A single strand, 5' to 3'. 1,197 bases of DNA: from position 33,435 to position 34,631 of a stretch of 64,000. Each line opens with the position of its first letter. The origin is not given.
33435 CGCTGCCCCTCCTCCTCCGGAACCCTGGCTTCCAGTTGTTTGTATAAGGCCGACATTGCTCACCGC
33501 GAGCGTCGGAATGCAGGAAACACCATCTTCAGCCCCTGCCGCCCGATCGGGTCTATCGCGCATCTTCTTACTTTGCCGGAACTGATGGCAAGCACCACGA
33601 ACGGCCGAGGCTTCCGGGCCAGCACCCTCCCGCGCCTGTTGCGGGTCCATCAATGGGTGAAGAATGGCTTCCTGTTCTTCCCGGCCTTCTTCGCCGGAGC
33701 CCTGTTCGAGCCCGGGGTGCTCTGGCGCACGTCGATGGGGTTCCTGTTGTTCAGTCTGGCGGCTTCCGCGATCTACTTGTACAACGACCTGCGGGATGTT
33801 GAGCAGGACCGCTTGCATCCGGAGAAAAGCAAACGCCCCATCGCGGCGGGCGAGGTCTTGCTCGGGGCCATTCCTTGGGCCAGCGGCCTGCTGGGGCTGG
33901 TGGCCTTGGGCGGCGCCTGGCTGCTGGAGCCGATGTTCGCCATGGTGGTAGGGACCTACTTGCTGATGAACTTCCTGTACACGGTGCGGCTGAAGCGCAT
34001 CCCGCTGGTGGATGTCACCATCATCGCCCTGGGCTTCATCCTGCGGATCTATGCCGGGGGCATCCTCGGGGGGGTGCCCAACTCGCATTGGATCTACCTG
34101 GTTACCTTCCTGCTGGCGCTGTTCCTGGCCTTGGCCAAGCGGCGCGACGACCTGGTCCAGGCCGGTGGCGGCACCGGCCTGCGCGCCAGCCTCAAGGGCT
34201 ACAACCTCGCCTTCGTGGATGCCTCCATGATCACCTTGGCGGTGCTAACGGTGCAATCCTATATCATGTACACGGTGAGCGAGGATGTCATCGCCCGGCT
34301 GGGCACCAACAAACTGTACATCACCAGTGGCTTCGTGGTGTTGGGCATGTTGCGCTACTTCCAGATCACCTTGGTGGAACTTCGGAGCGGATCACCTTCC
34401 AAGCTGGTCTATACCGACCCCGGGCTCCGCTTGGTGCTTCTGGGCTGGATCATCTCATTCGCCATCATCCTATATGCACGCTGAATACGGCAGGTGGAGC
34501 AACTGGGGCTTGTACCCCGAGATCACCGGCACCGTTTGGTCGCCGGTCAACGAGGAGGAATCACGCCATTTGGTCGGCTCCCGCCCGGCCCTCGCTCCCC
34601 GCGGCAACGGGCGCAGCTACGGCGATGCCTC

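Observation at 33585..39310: Complete DPA-type (polyprenyl-phospho-D-arabinose-like) donor pathway plus GT-C transferase in a gliding/T9SS Bacteroidota genome, divergent from the dcw promoter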

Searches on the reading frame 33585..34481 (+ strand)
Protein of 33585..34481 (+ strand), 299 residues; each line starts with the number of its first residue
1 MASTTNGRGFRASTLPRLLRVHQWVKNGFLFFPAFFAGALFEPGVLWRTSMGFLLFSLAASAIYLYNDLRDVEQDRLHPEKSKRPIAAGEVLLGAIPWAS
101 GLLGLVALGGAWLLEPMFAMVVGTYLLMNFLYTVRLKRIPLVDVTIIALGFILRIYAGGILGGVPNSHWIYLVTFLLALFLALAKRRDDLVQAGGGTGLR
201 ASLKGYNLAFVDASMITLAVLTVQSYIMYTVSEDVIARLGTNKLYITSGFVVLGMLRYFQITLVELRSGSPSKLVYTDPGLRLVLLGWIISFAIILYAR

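Call 5: search_protein_families(library=pfam, proteins=[window:33585-34481:+], max_evalue=0.01)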
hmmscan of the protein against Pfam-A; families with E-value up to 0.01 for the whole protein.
window:33585-34481:+ (299 aa): 1 family
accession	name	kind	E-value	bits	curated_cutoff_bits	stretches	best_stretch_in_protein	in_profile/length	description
PF01040.23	UbiA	-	3.1e-19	69.7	34.2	1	32-271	3-239/250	UbiA prenyltransferase family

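Call 6: search_protein_families(library=ncbifam, proteins=[window:33585-34481:+], max_evalue=0.01)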
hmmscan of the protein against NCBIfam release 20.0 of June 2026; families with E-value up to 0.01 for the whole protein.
window:33585-34481:+ (299 aa): 10 families
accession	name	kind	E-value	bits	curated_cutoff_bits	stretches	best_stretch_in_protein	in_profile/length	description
NF008977.0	PRK12324.1-2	equivalog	4.9e-66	223.1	234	1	17-297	7-288/297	decaprenyl-phosphate phosphoribosyltransferase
NF008978.0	PRK12324.1-4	equivalog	9.4e-57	192.4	207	1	11-297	31-320/322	decaprenyl-phosphate phosphoribosyltransferase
NF006088.0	PRK08238.1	equivalog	1.5e-51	175.6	351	1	10-244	190-427/482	UbiA family prenyltransferase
NF008976.0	PRK12324.1-1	equivalog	1.9e-38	132.6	474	1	17-294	23-301/306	decaprenyl-phosphate phosphoribosyltransferase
NF009523.0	PRK12884.1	equivalog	4.2e-13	49.1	269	1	17-185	9-171/279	prenyltransferase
NF009521.0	PRK12882.1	equivalog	2.5e-07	30.2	296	1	14-180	7-169/280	geranylgeranylglycerol-phosphate geranylgeranyltransferase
NF009525.0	PRK12887.1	equivalog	1.7e-06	27.6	226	1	63-153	68-169/310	homogentisate phytyltransferase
NF009522.0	PRK12883.1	equivalog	2.6e-06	27.2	353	1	52-180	42-169/279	geranylgeranylglycerol-phosphate geranylgeranyltransferase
TIGR01473.1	cyoE_ctaB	equivalog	3.7e-05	23.6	210.3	1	46-144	37-134/281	heme o synthase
NF005742.0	PRK07566.1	equivalog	0.0033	16.6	313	0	83-163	100-184/315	chlorophyll synthase ChlG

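Call 36: search_solved_structures(query=window:33585-34481:+, max_evalue=0.001, show_alignments=1)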
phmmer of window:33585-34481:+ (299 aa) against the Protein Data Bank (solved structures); distinct sequences matched with E-value up to 0.001: 3.
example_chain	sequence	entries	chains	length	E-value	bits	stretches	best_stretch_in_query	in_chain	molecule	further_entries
8j8j_D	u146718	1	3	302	4.6e-36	127.9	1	16-292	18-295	Decaprenyl-phosphate phosphoribosyltransferase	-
8j8k_A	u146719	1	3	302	2.5e-27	99.2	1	16-292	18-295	Decaprenyl-phosphate phosphoribosyltransferase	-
4tq3_A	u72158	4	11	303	1.2e-05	28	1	16-181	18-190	Prenyltransferase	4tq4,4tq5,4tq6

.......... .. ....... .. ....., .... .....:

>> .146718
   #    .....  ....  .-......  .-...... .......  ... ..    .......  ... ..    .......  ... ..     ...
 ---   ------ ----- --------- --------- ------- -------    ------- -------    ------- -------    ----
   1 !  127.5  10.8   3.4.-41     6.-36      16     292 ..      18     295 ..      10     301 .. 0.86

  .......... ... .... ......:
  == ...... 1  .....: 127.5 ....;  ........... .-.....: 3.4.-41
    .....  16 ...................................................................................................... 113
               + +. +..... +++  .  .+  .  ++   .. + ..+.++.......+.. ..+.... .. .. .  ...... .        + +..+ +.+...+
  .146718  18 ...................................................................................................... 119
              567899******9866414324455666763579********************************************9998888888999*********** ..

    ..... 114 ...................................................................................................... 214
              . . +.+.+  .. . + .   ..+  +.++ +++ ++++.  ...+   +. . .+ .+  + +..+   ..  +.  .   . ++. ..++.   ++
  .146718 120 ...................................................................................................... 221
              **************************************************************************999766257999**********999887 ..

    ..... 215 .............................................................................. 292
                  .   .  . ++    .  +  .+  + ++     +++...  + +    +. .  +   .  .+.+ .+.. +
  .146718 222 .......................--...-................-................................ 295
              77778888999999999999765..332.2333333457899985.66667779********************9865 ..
